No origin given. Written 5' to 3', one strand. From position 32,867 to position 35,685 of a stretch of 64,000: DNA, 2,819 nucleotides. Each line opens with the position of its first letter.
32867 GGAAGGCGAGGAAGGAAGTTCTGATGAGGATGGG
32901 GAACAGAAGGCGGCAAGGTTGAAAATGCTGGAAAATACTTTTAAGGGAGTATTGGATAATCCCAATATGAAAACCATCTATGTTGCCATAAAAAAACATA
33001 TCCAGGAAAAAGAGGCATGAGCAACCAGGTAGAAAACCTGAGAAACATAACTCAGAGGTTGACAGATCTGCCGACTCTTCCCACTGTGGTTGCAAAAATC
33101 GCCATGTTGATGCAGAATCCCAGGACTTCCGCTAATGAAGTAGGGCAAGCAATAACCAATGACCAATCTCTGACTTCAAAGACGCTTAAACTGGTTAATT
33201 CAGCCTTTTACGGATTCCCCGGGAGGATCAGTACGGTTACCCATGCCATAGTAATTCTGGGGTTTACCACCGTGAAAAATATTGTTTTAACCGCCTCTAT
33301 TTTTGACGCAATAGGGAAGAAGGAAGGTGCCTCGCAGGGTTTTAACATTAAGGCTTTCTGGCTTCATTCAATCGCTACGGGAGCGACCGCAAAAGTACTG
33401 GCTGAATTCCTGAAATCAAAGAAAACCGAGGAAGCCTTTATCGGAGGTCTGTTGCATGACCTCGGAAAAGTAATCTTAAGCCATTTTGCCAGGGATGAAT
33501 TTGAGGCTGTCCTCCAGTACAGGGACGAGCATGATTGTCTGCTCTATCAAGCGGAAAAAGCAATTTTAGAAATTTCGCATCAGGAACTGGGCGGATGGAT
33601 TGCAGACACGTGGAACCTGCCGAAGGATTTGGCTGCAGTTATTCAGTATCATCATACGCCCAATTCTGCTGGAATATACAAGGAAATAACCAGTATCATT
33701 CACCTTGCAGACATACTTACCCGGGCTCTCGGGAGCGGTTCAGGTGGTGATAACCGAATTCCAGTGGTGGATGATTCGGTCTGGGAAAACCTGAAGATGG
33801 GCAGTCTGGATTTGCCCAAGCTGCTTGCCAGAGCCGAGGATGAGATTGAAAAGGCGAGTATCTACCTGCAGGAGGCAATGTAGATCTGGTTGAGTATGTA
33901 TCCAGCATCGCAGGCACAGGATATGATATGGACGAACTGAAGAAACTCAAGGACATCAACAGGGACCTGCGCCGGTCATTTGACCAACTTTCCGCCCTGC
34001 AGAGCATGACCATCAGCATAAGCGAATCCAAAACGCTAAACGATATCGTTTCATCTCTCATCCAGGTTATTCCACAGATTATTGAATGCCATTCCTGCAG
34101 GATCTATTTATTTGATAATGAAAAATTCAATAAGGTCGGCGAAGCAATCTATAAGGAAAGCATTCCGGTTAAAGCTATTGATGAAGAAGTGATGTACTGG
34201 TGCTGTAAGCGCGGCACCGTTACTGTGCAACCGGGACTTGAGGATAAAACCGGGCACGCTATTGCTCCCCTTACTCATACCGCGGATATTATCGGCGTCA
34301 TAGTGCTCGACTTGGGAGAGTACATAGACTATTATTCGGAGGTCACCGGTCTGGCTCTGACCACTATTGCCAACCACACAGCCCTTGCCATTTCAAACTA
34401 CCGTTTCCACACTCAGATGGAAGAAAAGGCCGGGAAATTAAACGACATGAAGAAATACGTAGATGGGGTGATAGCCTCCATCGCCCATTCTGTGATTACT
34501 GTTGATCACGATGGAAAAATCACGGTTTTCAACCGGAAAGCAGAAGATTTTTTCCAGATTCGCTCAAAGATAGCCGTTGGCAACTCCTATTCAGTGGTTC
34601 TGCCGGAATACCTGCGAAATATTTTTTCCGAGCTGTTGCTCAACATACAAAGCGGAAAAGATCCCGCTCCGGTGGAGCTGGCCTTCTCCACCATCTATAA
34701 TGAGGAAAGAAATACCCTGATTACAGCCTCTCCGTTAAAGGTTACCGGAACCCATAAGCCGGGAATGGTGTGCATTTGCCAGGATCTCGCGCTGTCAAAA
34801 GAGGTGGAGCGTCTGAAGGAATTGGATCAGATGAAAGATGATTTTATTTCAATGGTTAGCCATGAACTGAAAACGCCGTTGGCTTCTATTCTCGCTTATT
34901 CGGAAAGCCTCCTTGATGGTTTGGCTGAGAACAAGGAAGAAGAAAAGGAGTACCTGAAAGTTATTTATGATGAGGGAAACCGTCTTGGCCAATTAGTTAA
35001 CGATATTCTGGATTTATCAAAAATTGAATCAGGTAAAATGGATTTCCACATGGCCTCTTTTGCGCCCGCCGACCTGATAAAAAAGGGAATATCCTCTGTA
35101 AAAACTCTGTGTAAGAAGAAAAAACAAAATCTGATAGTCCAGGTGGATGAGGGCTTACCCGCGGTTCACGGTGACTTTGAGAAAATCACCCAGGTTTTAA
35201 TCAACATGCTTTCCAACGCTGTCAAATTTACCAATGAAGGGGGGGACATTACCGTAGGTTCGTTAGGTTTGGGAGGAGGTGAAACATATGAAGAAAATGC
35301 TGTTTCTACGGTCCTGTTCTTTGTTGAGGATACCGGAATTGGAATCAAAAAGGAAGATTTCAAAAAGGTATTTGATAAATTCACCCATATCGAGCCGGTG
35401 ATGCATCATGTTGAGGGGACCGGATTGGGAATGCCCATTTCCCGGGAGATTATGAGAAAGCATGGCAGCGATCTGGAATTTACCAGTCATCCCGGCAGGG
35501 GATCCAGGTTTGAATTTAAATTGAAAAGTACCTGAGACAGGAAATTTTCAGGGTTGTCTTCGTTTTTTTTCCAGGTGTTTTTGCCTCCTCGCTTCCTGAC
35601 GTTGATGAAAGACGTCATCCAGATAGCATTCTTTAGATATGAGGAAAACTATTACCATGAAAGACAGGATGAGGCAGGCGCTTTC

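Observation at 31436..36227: c-di-GMP/two-component signalling neighbourhood flanking the pilus operon: membrane PilZ, split DUF3391+HDOD pair, GAF-PAS histidine kinase, orphan FliN/SpoA protein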

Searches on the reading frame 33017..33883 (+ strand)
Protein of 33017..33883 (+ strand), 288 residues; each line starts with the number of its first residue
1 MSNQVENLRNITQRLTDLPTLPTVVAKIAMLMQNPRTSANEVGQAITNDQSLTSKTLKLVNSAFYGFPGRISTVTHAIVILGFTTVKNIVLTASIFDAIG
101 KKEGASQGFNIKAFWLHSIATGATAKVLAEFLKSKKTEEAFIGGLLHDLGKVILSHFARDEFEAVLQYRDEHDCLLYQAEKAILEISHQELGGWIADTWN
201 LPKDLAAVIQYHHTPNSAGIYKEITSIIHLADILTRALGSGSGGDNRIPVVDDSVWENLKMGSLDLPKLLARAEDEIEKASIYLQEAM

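Call 3: search_protein_families(library=pfam, proteins=[window:33017-33883:+], max_evalue=0.01)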
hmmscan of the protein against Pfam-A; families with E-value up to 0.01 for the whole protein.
window:33017-33883:+ (288 aa): 2 families
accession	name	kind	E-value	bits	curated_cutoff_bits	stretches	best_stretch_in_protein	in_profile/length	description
PF08668.18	HDOD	-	2.1e-63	213.8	22.9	1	18-215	1-196/196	HDOD domain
PF01966.28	HD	-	1e-07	32.7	22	1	117-236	4-115/116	HD domain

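Call 71: search_solved_structures(query=window:33017-33883:+, max_evalue=0.001, show_alignments=2)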
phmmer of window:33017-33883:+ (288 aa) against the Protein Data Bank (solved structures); distinct sequences matched with E-value up to 0.001: 8.
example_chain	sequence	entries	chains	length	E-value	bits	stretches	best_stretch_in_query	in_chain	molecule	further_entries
3hc1_A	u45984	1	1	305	4e-30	108.7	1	10-232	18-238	uncharacterized HDOD domain protein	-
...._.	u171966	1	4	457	4.1e-25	92.3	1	8-250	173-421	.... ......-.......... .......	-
3m1t_A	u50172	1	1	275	4.6e-23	85.6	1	11-232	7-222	Putative phosphohydrolase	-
3mem_A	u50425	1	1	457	8.8e-17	65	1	11-253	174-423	Putative signal transduction protein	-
3p3q_A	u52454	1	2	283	1.8e-16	64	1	17-210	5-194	MmoQ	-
3ljx_A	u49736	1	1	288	2.5e-16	63.5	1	17-210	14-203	MmoQ Response regulator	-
1vqr_A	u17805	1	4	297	1.7e-14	57.5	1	15-219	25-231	hypothetical protein Cj0248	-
3i7a_A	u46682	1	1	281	3.8e-07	33.4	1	11-151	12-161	Putative metal-dependent phosphohydrolase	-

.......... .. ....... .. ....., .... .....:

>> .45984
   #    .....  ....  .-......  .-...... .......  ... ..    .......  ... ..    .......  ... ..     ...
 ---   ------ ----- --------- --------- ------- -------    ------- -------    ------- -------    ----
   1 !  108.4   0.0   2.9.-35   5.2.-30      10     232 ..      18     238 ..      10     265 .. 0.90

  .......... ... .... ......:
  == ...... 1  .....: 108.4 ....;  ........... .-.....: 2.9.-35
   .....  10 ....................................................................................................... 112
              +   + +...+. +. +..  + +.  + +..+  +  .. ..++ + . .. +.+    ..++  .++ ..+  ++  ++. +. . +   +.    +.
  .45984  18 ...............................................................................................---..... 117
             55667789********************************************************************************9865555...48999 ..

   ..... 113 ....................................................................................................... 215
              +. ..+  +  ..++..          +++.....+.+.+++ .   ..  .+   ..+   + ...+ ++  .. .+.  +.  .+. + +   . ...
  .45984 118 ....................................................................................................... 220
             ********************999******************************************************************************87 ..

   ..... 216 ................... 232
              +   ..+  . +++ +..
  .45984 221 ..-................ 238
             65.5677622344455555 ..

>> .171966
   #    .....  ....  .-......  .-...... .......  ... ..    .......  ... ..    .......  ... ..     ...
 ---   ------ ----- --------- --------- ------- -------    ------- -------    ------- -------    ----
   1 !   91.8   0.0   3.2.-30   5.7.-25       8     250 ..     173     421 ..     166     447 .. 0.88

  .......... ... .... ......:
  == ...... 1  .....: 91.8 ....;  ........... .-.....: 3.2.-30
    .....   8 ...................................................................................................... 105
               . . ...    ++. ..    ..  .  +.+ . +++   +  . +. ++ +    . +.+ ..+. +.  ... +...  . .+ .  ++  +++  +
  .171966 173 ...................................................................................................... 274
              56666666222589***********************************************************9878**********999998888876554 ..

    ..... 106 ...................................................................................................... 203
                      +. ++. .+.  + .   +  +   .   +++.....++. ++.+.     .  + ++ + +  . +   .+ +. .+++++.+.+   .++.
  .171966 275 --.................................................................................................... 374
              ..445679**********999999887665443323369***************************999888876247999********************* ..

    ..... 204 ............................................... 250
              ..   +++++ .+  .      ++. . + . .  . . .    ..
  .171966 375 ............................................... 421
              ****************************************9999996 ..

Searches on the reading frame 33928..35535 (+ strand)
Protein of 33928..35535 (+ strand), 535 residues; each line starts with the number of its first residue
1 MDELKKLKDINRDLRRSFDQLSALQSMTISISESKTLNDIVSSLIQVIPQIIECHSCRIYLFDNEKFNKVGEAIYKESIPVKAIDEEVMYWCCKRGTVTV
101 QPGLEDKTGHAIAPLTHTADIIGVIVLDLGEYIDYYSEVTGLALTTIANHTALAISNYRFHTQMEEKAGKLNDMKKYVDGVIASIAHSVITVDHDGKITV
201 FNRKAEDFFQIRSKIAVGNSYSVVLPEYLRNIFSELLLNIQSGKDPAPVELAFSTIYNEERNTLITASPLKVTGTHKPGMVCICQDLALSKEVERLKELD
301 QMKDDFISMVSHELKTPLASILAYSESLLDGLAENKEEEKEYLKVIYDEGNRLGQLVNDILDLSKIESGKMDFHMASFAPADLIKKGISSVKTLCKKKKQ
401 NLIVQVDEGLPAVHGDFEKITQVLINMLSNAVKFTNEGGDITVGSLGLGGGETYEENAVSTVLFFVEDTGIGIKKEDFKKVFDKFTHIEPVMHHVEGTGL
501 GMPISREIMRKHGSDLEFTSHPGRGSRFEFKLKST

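Call 3: search_protein_families(library=pfam, proteins=[window:33928-35535:+], max_evalue=0.01)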
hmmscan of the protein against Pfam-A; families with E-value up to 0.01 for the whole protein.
window:33928-35535:+ (535 aa): 7 families
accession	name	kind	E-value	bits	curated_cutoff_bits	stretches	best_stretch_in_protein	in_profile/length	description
PF00512.31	HisKA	-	3.2e-23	82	26.9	1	302-369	1-66/66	His Kinase A (phospho-acceptor) domain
PF02518.31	HATPase_c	-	8e-23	81.4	26.4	1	416-533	2-108/111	Histidine kinase-, DNA gyrase B-, and HSP90-like ATPase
PF00989.32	PAS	-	1.7e-07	31.7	22.6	1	179-286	4-112/113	PAS fold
PF13426.13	PAS_9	-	2.3e-05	25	27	1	188-287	3-101/103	PAS domain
PF13492.12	GAF_3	-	2.8e-05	25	27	1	37-157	2-129/129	GAF domain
PF24820.1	Diguanyl_cycl_sensor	-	0.00054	20.3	28.1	1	182-243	2-63/109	Diguanylate cyclase-like sensor domain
PF08448.16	PAS_4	-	0.0098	16.6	23.1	0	188-287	7-105/110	PAS fold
